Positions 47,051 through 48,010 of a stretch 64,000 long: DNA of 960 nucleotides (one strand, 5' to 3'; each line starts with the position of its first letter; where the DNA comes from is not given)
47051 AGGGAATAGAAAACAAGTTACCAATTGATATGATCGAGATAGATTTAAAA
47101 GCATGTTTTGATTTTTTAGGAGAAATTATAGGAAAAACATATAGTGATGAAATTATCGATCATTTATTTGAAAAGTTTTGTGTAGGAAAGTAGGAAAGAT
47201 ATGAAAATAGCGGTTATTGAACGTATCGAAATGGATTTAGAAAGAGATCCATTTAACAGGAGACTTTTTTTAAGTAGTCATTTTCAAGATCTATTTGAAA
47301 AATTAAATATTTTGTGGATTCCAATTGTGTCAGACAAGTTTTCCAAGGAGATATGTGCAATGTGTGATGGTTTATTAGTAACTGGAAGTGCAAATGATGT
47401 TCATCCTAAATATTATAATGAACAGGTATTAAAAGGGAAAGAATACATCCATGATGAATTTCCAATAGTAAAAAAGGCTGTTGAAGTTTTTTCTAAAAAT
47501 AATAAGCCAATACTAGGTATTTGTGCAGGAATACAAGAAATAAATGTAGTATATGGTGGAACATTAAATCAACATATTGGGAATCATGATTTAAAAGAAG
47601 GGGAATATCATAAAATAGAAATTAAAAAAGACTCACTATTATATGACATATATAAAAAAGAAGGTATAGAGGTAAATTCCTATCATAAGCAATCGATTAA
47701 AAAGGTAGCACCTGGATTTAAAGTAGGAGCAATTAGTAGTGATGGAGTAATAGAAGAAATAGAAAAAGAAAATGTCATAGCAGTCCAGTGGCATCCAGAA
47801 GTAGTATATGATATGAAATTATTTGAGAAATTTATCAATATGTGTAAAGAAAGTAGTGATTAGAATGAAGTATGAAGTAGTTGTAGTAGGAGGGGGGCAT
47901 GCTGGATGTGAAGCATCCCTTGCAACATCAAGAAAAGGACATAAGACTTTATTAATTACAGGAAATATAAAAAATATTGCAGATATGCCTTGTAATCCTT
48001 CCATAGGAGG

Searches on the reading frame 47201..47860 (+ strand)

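Call 18: search_protein_families(library=pfam, proteins=[window:47201-47860:+], max_evalue=0.00001)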
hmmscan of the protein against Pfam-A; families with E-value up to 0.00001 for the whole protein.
window:47201-47860:+ (220 aa): 2 families
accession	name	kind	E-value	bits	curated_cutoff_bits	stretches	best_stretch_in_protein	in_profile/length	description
PF07722.19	Peptidase_C26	-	3e-44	151.8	20.5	1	39-200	42-219/219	Peptidase C26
PF00117.34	GATase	-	3.1e-16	60.1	22.8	1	83-203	58-175/190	Glutamine amidotransferase class-I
